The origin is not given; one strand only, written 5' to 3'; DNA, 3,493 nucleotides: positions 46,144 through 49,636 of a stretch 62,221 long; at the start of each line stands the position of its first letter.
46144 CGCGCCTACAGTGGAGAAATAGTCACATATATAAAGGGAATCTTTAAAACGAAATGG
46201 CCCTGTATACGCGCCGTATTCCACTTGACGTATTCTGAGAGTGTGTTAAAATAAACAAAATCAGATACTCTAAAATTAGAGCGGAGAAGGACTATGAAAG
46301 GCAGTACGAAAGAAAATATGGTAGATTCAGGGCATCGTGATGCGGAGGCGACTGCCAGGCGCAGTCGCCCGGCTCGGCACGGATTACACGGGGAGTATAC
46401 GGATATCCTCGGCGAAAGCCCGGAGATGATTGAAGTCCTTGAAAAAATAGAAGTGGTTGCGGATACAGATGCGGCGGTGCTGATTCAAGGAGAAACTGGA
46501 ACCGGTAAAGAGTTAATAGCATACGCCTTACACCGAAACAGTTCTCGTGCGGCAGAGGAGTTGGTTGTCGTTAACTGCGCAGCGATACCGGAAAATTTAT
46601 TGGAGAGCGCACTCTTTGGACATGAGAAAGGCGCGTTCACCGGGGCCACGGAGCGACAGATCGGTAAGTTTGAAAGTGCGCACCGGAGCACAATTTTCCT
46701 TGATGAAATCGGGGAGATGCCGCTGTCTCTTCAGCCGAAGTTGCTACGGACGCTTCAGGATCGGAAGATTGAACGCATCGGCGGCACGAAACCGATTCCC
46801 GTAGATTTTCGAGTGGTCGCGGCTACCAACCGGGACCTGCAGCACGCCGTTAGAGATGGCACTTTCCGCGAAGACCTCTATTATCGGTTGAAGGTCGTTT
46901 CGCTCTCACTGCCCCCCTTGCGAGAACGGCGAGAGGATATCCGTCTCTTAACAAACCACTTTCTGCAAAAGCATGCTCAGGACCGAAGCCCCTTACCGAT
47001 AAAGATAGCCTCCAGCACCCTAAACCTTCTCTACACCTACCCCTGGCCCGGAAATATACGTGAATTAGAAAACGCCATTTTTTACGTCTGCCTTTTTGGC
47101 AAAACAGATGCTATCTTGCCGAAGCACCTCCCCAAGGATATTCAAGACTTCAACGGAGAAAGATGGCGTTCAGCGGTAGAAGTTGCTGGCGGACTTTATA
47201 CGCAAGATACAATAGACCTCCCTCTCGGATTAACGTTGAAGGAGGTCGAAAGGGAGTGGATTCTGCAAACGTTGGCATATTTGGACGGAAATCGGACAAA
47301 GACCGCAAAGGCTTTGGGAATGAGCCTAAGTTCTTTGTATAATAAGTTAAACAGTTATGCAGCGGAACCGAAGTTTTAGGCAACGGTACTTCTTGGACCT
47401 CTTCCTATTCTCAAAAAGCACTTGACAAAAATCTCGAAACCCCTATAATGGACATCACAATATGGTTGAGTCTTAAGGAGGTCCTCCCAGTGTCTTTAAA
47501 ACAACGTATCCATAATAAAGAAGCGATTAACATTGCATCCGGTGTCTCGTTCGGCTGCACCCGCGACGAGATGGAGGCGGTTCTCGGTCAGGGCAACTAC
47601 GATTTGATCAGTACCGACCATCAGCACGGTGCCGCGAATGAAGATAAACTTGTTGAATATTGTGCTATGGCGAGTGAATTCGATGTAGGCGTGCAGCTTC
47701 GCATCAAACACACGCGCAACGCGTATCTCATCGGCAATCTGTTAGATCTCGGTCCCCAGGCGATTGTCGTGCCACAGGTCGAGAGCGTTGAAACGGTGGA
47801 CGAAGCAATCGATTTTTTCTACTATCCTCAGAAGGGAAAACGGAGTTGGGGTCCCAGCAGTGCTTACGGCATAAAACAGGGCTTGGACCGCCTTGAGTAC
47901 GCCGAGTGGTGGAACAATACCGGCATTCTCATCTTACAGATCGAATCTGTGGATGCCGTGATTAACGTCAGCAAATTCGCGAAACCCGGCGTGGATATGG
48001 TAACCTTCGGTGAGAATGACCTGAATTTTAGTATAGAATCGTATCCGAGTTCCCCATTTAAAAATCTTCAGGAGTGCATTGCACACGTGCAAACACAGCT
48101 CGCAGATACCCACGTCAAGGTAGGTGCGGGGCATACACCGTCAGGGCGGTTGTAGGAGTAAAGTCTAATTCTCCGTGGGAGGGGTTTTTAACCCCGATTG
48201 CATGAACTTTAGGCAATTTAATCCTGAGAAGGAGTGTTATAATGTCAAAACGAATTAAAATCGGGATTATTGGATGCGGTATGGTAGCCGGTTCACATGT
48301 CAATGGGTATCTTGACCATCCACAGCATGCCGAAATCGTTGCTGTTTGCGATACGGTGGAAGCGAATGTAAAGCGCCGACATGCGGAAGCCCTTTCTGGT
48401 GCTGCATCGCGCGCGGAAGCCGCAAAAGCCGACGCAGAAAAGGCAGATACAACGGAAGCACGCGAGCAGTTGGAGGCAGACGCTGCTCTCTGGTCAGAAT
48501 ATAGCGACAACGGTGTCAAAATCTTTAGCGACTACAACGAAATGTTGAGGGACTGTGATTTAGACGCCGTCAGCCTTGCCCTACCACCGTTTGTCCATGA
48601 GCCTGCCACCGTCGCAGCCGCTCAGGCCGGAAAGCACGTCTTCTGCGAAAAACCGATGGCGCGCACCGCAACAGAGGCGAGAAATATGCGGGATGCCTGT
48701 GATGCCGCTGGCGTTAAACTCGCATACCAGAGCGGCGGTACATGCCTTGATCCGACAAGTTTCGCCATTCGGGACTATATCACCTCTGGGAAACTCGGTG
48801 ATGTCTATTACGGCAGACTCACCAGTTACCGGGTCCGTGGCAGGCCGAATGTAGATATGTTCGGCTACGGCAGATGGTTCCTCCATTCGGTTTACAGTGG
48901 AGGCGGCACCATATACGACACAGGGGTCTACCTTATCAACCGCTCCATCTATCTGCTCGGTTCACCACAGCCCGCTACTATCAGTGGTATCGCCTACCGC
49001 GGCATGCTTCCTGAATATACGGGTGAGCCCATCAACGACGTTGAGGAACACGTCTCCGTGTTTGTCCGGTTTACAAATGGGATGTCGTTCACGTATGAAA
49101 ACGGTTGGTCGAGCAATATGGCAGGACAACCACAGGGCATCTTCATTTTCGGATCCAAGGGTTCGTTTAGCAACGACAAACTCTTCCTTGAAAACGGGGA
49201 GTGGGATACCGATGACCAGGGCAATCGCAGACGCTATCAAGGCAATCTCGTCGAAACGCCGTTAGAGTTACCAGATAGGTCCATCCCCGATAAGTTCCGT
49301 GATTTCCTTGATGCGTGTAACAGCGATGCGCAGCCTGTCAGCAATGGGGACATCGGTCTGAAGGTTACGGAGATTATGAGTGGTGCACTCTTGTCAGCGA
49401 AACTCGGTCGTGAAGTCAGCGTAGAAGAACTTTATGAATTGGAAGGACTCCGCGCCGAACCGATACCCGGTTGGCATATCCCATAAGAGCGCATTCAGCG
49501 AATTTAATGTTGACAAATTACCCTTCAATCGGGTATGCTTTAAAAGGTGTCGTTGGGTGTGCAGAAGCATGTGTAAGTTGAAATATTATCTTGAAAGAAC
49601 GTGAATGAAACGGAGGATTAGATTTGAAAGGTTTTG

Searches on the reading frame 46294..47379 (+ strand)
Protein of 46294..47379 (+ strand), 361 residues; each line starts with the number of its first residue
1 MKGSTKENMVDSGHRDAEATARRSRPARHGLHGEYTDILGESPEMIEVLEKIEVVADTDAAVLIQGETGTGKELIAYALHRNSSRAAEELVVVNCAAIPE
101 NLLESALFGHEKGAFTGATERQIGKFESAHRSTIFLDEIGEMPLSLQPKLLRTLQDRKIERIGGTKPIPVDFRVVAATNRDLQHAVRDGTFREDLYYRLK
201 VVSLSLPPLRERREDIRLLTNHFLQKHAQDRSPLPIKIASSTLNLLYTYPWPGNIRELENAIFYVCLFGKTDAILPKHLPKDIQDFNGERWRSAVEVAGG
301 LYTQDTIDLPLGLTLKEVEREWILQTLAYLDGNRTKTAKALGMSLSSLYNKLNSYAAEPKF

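Call 71: search_protein_families(library=pfam, proteins=[window:46294-47379:+], max_evalue=0.00001)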
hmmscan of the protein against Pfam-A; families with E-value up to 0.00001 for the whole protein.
window:46294-47379:+ (361 aa): 5 families
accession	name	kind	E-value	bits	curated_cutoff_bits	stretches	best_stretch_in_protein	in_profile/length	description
PF00158.32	Sigma54_activat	-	4.5e-72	241.7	20.2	1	38-204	1-167/168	Sigma-54 interaction domain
PF25601.1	AAA_lid_14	-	1.5e-22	79.6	27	1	210-285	1-76/87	AAA+ ATPase lid domain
PF14532.12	Sigma54_activ_2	-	2.9e-19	70.1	25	1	39-209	1-138/138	Sigma-54 interaction domain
PF02954.25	HTH_8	-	5.1e-11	42.6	22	1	314-355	1-42/42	Bacterial regulatory protein, Fis family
PF07728.20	AAA_5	-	2.1e-07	31.4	22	1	62-180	2-123/139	AAA domain (dynein-related subfamily)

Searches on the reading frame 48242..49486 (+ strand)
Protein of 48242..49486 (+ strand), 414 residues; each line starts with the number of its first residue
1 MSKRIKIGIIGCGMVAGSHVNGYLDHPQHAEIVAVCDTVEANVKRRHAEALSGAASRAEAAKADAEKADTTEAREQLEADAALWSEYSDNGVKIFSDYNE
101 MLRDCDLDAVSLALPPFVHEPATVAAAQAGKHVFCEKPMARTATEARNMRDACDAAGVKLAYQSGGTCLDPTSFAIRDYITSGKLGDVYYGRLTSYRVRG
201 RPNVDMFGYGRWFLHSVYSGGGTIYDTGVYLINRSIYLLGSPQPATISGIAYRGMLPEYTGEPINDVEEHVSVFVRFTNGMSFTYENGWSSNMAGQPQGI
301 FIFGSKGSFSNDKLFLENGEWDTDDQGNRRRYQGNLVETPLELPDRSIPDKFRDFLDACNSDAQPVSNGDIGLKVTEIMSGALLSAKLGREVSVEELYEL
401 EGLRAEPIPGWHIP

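Call 71: search_protein_families(library=pfam, proteins=[window:48242-49486:+], max_evalue=0.00001)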
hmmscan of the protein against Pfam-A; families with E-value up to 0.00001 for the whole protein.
window:48242-49486:+ (414 aa): 3 families
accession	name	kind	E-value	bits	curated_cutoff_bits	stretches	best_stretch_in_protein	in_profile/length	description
PF01408.29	GFO_IDH_MocA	-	1.8e-23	83.9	24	1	5-161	1-117/120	Oxidoreductase family, NAD-binding Rossmann fold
PF22725.1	GFO_IDH_MocA_C3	-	1.3e-15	58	27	1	176-309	4-123/124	GFO/IDH/MocA C-terminal domain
PF02894.22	GFO_IDH_MocA_C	-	4.7e-14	53.1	22.9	1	178-393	2-217/218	Oxidoreductase family, C-terminal alpha/beta domain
